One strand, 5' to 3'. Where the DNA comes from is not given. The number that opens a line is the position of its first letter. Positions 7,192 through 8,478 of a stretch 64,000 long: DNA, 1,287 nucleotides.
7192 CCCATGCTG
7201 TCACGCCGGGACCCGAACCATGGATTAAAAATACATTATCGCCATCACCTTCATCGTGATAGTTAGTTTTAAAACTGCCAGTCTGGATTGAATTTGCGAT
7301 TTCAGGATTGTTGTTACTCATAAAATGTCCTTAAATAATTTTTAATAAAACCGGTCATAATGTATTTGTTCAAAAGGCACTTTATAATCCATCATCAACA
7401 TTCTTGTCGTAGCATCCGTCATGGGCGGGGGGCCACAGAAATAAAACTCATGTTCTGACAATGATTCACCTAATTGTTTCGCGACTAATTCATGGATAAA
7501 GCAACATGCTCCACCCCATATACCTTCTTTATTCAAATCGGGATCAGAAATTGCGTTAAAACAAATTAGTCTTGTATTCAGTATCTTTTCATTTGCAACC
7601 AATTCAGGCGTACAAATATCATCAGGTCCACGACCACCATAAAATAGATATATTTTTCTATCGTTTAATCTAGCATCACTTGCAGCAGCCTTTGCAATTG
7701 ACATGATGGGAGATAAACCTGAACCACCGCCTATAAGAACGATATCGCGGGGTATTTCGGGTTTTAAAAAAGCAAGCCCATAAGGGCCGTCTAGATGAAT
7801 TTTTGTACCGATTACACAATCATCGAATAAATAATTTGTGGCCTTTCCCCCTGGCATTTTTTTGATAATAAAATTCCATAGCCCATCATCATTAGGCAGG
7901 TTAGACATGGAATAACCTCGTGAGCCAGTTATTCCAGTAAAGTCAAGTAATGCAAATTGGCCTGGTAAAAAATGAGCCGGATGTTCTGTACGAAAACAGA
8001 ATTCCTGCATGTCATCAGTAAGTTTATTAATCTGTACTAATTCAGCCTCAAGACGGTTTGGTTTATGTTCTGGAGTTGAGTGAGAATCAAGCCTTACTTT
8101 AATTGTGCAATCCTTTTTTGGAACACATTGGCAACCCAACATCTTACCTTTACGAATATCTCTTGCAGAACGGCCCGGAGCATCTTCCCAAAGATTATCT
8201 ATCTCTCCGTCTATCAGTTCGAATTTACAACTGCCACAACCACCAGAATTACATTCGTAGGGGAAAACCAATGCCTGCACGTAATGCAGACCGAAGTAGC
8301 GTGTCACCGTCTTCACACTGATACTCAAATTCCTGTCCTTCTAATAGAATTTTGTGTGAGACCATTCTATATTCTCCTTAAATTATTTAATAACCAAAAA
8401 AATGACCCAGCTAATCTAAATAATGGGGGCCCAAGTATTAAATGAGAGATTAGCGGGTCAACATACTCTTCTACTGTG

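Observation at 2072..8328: Rieske oxygenase in inverted order (ferredoxin, beta, alpha) with no cognate reductase, possibly sharing TmoF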

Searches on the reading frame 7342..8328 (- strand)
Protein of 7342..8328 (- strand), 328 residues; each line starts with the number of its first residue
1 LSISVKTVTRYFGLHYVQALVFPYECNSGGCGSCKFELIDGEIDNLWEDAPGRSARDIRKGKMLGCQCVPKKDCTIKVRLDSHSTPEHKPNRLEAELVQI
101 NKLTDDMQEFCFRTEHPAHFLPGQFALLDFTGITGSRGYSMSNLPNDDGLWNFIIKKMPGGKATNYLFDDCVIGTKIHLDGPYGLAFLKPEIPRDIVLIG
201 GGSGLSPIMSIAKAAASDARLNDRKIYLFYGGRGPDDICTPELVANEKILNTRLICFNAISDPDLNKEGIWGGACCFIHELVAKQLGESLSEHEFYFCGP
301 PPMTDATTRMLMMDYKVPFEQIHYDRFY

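Call 4: search_protein_families(library=pfam, proteins=[window:7342-8328:-])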
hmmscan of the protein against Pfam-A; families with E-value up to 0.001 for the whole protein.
window:7342-8328:- (328 aa): 3 families
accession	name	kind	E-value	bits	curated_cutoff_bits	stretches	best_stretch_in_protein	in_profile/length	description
PF00175.26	NAD_binding_1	-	2.6e-14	54.2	22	1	198-307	1-107/109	Oxidoreductase NAD-binding domain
PF00970.30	FAD_binding_6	-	5.1e-14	52.8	21.1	1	95-185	2-96/99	Oxidoreductase FAD-binding domain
PF00111.32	Fer2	-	4.5e-09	36.6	21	1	22-71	31-77/77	2Fe-2S iron-sulfur cluster binding domain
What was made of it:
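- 7342..8365 (-): FNR-type reductase with an N-terminal plant-type 2Fe-2S domain (TmoF/PhnA4 family). The proposed shared reductase. In the window it carries a +1 frameshift in a C-run at about 8263. Fer2 plus FAD_binding_6 plus NAD_binding_1 (call 4).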

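Call 5: search_protein_families(library=ncbifam, proteins=[window:7342-8328:-])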
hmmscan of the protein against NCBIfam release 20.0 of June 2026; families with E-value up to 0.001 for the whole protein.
window:7342-8328:- (328 aa): 20 families
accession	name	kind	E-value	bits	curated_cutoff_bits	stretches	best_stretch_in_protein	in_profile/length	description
NF040810.1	BenC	equivalog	3.6e-44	151.3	430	1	15-327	27-330/333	benzoate 1,2-dioxygenase electron transfer component BenC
NF008822.0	PRK11872.1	equivalog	1.1e-41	143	402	1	19-327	33-335/341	anthranilate 1,2-dioxygenase electron transfer component AntC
NF045803.1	MethMoxFADbindMmoC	equivalog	1.9e-40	138.7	500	1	19-327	32-340/343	aromatic/alkene monooxygenase hydroxylase FAD-binding subunit MmoC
NF058606.1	GlBtMonoRdsGbcB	equivalog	8.1e-26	90.8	500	2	92-312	13-233/362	glycine betaine monooxygenase reductase subunit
TIGR01941.1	nqrF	equivalog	5.3e-24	84.9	295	1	136-327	206-403/405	NADH:ubiquinone reductase (Na(+)-transporting) subunit F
NF005963.0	PRK08051.1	equivalog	3.4e-20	72.3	230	1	93-327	4-230/233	NAD(P)H-flavin reductase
TIGR02160.1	PA_CoA_Oxy5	hypoth_equivalog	1e-19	70.6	420.8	2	119-328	32-242/352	1,2-phenylacetyl-CoA epoxidase subunit PaaE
NF009805.0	PRK13289.1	equivalog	1.3e-19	70.4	432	1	118-327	183-392/399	NO-inducible flavohemoprotein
NF052252.1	flav_redu_LuxG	exception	4e-17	62.2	340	1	96-327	4-229/232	flavin mononucleotide reductase LuxG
NF007964.0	PRK10684.1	equivalog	1.3e-14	54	383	1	97-327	14-237/333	NADH oxidoreductase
NF004317.0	PRK05713.1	equivalog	3.9e-13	49.3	338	1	19-216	27-215/312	iron-sulfur-binding ferredoxin reductase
NF000796.0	PRK00054.1-1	equivalog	7.6e-12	45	224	1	95-311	6-189/254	dihydroorotate dehydrogenase electron transfer subunit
NF006220.0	PRK08345.1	subfamily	1.1e-11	44.6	395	1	93-322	11-246/294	cytochrome-c3 hydrogenase subunit gamma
NF040830.1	sulfhyd_ShyC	equivalog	8.7e-09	35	600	1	96-240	10-153/288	NAD(P)-dependent hydrogenase/sulfhydrogenase 2 subunit gamma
TIGR02911.1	sulfite_red_B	equivalog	9.6e-09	34.7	288.6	1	96-312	9-210/261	anaerobic sulfite reductase subunit AsrB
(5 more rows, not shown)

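Call 23: find_homologous_proteins(query=window:7342-8328:-, max_evalue=1e-20)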
Query window:7342-8328:- (328 aa): 1611 proteins with E <= 1e-20 among 2569 candidates; the best 120 are listed.
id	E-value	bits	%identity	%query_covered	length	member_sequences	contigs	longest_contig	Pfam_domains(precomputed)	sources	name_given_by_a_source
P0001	4.8e-219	744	100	95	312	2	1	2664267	PF00111.33,PF00175.27,PF00970.31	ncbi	-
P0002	1.6e-189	647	86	95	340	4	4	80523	PF00111.33,PF00175.27,PF00970.31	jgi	-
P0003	1.5e-162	559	74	95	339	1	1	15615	PF00111.33,PF00175.27,PF00970.31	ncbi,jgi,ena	-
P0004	7.5e-146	504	67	95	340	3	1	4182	PF00111.33,PF00175.27,PF00970.31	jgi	-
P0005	3.3e-145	502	68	95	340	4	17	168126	PF00111.33,PF00175.27,PF00970.31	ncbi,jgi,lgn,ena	ncbi:MAG: 2Fe-2S iron-sulfur cluster-binding protein [Cycloclasticus sp.]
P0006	1.4e-144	499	68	95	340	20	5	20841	PF00111.33,PF00175.27,PF00970.31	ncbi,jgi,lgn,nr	ncbi:MAG TPA: 2Fe-2S iron-sulfur cluster binding domain-containing protein [Cycloclasticus sp.]|jgi:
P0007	3.2e-144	498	68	94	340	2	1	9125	PF00111.33,PF00175.27,PF00970.31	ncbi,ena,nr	ncbi:MAG: 2Fe-2S iron-sulfur cluster binding domain-containing protein [Cycloclasticus sp.]|nr:2Fe-2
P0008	1.8e-139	483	67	93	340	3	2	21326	PF00111.33,PF00175.27,PF00970.31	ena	-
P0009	2.1e-138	479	66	95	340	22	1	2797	PF00111.33,PF00175.27,PF00970.31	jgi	jgi:toluene monooxygenase electron transfer component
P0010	7.6e-138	477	64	95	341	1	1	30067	PF00111.33,PF00175.27,PF00970.31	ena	-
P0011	1.0e-137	477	65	95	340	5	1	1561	PF00111.33,PF00175.27,PF00970.31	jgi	-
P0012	7.0e-137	474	65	95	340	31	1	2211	PF00111.33,PF00175.27,PF00970.31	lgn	-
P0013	7.3e-136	471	65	94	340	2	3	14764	PF00111.33,PF00175.27,PF00970.31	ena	-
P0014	4.0e-135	468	63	95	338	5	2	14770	PF00111.33,PF00175.27,PF00970.31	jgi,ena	-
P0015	7.3e-135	467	63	94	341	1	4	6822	PF00111.33,PF00175.27,PF00970.31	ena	-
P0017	1.3e-134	467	62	95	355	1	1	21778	PF00111.33,PF00175.27,PF00970.31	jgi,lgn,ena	-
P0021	6.9e-133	461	63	95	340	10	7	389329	PF00111.33,PF00175.27,PF00970.31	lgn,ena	-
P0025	2.8e-131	456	61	95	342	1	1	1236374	PF00111.33,PF00175.27,PF00970.31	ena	-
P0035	1.1e-127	444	62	94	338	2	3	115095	PF00111.33,PF00175.27,PF00970.31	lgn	-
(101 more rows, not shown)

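Call 24: find_encoding_contigs(protein=P0001, flank=1000, max_places=3)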
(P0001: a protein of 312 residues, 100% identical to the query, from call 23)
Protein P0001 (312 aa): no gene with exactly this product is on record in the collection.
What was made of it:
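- Tried and rejected: P0001 is not on record (call 24).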

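Call 27: find_encoding_contigs(protein=P0121, flank=10000, max_places=4)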
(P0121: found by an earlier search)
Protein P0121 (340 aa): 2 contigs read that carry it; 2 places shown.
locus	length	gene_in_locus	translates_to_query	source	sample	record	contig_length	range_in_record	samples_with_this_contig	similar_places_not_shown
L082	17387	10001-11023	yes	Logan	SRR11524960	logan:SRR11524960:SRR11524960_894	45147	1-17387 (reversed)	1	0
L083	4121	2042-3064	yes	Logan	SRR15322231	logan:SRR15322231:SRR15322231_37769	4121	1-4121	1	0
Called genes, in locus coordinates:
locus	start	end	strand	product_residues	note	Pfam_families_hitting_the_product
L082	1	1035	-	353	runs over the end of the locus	PF08240:ADH_N, PF16912:Glu_dehyd_C, PF00107:ADH_zinc_N, PF13602:ADH_zinc_N_2 (weak)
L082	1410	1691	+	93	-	PF06099:Phenol_hyd_sub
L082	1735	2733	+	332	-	PF02332:Phenol_Hydrox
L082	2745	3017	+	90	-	PF02406:MmoB_DmpM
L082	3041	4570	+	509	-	PF02332:Phenol_Hydrox, PF04945:YHS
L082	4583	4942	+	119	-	PF04663:Phenol_monoox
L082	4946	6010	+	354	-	PF00111:Fer2, PF00970:FAD_binding_6, PF00175:NAD_binding_1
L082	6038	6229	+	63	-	PF01361:Tautomerase, PF14552:Tautomerase_2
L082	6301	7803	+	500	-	PF02332:Phenol_Hydrox, PF04945:YHS (faint)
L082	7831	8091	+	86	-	PF06234:TmoB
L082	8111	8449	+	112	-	PF00355:Rieske, PF13806:Rieske_2 (weak)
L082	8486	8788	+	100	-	PF02406:MmoB_DmpM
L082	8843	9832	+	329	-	PF02332:Phenol_Hydrox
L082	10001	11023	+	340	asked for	PF00111:Fer2, PF00970:FAD_binding_6, PF00175:NAD_binding_1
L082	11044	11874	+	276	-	PF00561:Abhydrolase_1, PF12146:Hydrolase_4, PF12697:Abhydrolase_6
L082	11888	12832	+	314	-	PF02558:ApbA, PF08546:ApbA_C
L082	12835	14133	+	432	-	-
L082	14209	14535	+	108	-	PF00355:Rieske, PF13806:Rieske_2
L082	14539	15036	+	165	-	PF13577:SnoaL_4, PF00866:Ring_hydroxyl_B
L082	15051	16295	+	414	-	PF00355:Rieske, PF00848:Ring_hydroxyl_A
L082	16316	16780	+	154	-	PF17648:Luciferase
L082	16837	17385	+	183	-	?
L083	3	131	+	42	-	?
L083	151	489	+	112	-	PF00355:Rieske, PF13806:Rieske_2 (weak)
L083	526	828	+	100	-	PF02406:MmoB_DmpM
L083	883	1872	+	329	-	PF02332:Phenol_Hydrox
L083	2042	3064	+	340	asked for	PF00111:Fer2, PF00970:FAD_binding_6, PF00175:NAD_binding_1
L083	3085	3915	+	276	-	PF00561:Abhydrolase_1, PF12146:Hydrolase_4, PF12697:Abhydrolase_6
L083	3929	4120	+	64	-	?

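Call 36: find_encoding_contigs(protein=P0003, flank=8000, max_places=1)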
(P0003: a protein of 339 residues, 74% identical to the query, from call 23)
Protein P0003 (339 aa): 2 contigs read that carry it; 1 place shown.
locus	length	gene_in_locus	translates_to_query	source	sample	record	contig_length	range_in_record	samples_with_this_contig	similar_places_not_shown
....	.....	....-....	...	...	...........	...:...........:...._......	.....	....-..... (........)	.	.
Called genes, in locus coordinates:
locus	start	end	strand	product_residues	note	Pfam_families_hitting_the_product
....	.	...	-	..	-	?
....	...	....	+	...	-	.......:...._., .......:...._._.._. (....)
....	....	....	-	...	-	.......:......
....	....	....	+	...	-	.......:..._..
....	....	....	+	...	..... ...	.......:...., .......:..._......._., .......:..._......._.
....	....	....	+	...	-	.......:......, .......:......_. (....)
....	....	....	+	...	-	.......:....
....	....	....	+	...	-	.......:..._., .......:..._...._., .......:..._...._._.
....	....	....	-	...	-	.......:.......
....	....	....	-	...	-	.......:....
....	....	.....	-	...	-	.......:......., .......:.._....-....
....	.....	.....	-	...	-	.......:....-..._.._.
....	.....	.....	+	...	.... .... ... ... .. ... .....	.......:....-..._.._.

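Call 37: find_encoding_contigs(protein=P0005, flank=8000, max_places=1)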
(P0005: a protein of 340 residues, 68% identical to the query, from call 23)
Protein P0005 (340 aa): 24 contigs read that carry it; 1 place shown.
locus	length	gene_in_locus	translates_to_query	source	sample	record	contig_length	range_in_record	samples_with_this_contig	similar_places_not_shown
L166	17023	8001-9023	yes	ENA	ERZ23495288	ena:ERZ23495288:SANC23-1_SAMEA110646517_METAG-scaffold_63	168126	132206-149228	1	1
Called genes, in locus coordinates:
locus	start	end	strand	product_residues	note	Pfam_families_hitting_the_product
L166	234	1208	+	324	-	PF04166:PdxA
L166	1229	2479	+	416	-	PF00355:Rieske, PF00848:Ring_hydroxyl_A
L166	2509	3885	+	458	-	PF00355:Rieske, PF00848:Ring_hydroxyl_A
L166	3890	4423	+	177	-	PF00866:Ring_hydroxyl_B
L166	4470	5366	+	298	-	PF22632:BphC_D1, PF00903:Glyoxalase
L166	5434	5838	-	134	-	PF01152:Bac_globin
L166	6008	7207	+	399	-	PF00291:PALP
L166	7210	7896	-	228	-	PF09365:DUF2461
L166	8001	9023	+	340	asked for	PF00111:Fer2, PF00970:FAD_binding_6, PF00175:NAD_binding_1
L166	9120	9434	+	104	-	PF00355:Rieske, PF13806:Rieske_2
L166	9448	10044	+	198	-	PF01323:DSBA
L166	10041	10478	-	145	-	PF00583:Acetyltransf_1, PF13673:Acetyltransf_10, PF13508:Acetyltransf_7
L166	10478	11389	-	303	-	PF20030:bpMoxR, PF00004:AAA (weak), PF07726:AAA_3, PF07728:AAA_5, PF17863:AAA_lid_2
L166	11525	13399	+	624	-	PF00890:FAD_binding_2 (faint), PF01134:GIDA, PF12831:FAD_oxidored, PF21680:GIDA_C_1st, PF13932:SAM_GIDA_C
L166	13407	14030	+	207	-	PF02527:GidB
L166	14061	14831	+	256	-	PF00142:Fer4_NifH (weak), PF01656:CbiA, PF02374:ArsA_ATPase (weak), PF06564:CBP_BcsQ, PF09140:MipZ, PF10609:ParA, PF13614:AAA_31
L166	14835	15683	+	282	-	PF02195:ParB_N, PF17762:HTH_ParB, PF23552:ParB_C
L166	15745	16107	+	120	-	PF03899:ATP-synt_I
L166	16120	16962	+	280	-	PF00119:ATP-synt_A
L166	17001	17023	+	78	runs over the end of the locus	PF00137:ATP-synt_C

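Call 38: find_encoding_contigs(protein=P0021, flank=8000, max_places=1)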
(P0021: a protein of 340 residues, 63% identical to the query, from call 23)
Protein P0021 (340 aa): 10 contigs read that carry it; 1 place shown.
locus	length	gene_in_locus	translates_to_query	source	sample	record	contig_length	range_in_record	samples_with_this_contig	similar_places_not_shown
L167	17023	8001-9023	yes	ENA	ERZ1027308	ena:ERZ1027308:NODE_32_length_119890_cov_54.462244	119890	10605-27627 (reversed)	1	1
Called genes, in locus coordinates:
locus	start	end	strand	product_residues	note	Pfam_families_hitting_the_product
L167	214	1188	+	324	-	PF04166:PdxA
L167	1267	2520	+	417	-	PF00355:Rieske, PF00848:Ring_hydroxyl_A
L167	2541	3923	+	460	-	PF00355:Rieske, PF00848:Ring_hydroxyl_A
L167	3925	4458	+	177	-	PF00866:Ring_hydroxyl_B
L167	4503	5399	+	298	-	PF22632:BphC_D1, PF00903:Glyoxalase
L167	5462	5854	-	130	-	PF01152:Bac_globin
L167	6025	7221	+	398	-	PF00291:PALP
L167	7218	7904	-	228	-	PF09365:DUF2461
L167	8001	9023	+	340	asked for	PF00111:Fer2, PF00970:FAD_binding_6, PF00175:NAD_binding_1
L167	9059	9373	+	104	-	PF00355:Rieske, PF13806:Rieske_2 (weak)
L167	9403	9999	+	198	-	PF01323:DSBA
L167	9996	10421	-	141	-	PF00583:Acetyltransf_1, PF13673:Acetyltransf_10, PF13508:Acetyltransf_7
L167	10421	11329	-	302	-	PF20030:bpMoxR (weak), PF00493:MCM (faint), PF07726:AAA_3, PF07728:AAA_5, PF17863:AAA_lid_2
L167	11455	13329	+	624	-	PF00890:FAD_binding_2 (faint), PF01134:GIDA, PF12831:FAD_oxidored, PF21680:GIDA_C_1st, PF13932:SAM_GIDA_C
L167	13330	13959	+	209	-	PF02527:GidB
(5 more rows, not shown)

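Call 39: search_dna_similar(query=P0121, collection=plasmids, mode=protein, max_rows=40, max_evalue=1e-30)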
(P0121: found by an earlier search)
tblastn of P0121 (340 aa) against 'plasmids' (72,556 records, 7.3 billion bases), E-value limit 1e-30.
Records with a match: 137; places in all: 151; records where one place covers at least 80% of the query: 137.
Best place of each record, by identity: <60% 137.
By first word of the organism name: Acinetobacter 21; Pseudomonas 20; Rhodococcus 9; Sinorhizobium 7; Burkholderia 7; Rhizobium 6; Paraburkholderia 5; Caballeronia 5; Azospirillum 4; Sulfitobacter 4; and 35 more.
By predicted mobility (MOB-suite, as given by PLSDB): conjugative 51; non-mobilizable 50; mobilizable 36.
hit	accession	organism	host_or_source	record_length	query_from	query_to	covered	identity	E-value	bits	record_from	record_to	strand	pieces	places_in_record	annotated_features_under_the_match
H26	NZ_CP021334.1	Marinobacter salarius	pure culture,Lava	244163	2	340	100%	52.8%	2e-121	391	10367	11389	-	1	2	2Fe-2S iron-sulfur cluster-binding protein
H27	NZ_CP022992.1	Paraburkholderia aromaticivorans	-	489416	1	340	100%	49.7%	9e-112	363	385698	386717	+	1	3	2Fe-2S iron-sulfur cluster-binding protein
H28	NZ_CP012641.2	Massilia sp. WG5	cell culture,soil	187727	15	339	96%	50.3%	2e-99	328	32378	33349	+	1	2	2Fe-2S iron-sulfur cluster-binding protein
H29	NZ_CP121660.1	Sinorhizobium terangae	Desmanthus virgatus,cell culture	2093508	6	340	99%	47.2%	2e-98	325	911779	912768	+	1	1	none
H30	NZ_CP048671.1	Acinetobacter sp. YH12138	Pig,feces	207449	4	340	99%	46.5%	2e-91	305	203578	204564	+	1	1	2Fe-2S iron-sulfur cluster binding domain-containing protein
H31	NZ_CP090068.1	Acinetobacter sp. SH20PTE14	pig manure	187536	4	340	99%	46.2%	4e-91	304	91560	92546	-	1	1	2Fe-2S iron-sulfur cluster binding domain-containing protein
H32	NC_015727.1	Cupriavidus necator N-1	soil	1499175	2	339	99%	45.7%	8e-94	312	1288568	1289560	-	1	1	record has no annotation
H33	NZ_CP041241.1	Sinorhizobium mexicanum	Acaciella angustissima,cell culture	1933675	6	340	99%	46.0%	4e-96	318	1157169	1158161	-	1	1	none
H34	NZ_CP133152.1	Sinorhizobium chiapasense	Acaciella angustissima,cell culture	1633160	6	340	99%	46.0%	6e-91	304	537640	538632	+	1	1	none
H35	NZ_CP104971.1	Phyllobacterium zundukense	Vicia costata,cell culture,root nodule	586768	6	340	99%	45.7%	6e-93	310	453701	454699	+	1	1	2Fe-2S iron-sulfur cluster-binding protein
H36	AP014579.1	Burkholderia sp. RPE67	Riptortus pedestris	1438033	3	340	99%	45.2%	5e-97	321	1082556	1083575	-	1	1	oxidoreductase FAD-binding region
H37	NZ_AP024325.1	Caballeronia sp. NK8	-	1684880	3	340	99%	44.9%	1e-97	323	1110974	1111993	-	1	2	none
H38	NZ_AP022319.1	Burkholderia sp. THE68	Togo hemipterus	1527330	3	340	99%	44.9%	1e-97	323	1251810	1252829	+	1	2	none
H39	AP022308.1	Burkholderia sp. SFA1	-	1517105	3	340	99%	44.9%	3e-96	319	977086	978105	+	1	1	oxidoreductase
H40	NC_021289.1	Caballeronia insecticola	-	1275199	3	340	99%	44.6%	5e-96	318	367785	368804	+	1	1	none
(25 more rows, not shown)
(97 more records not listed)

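Call 41: get_annotated_region(hit=H26, flank=7000)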
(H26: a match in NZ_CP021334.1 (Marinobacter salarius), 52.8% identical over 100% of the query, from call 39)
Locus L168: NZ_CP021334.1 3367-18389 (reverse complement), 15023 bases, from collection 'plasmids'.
description: Marinobacter salarius strain HL2708#2 plasmid pHL2708Z5, complete sequence
organism: Marinobacter salarius (NCBI taxid 1420917)
taxonomy: Bacteria; Pseudomonadota; Gammaproteobacteria; Pseudomonadales; Marinobacteraceae; Marinobacter; Marinobacter salarius
host: -; source: pure culture,Lava; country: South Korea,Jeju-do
typing (MOB-suite, as given by PLSDB): conjugative; relaxase MOBH; mating-pair formation MPF_F
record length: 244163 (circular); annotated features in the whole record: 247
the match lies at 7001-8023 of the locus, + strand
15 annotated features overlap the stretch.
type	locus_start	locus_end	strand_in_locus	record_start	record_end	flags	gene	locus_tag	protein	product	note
CDS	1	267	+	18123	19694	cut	-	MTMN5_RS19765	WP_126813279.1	methyl-accepting chemotaxis protein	GO:0007165 - signal transduction [Evidence IEA]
CDS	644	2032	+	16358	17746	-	-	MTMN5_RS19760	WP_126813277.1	outer membrane protein transport protein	-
CDS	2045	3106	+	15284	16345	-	-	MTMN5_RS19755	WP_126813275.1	alcohol dehydrogenase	-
CDS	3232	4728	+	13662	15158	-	-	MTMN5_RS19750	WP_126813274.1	aromatic/alkene/methane monooxygenase hydroxylase/oxygenase subunit alpha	-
CDS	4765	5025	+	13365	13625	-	-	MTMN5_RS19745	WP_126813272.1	toluene-4-monooxygenase system B family protein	-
CDS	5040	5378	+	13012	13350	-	-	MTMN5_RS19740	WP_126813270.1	Rieske 2Fe-2S domain-containing protein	-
CDS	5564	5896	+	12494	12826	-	-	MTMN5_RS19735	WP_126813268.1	MmoB/DmpM family protein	-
CDS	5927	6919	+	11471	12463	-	-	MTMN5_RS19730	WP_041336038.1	aromatic/alkene monooxygenase hydroxylase subunit beta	-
CDS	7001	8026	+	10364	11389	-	-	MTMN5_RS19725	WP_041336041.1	2Fe-2S iron-sulfur cluster-binding protein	-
CDS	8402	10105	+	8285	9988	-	-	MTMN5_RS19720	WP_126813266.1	sigma-54-dependent Fis family transcriptional regulator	-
CDS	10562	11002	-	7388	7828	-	-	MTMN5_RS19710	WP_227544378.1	hypothetical protein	-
CDS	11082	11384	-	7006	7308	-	-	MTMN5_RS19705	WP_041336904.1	DUF1778 domain-containing protein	-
CDS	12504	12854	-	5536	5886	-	-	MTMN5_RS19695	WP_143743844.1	MipA/OmpV family protein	-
CDS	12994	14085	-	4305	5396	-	-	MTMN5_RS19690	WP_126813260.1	aldo/keto reductase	-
CDS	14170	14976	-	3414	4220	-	-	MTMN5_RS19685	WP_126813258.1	dienelactone hydrolase family protein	-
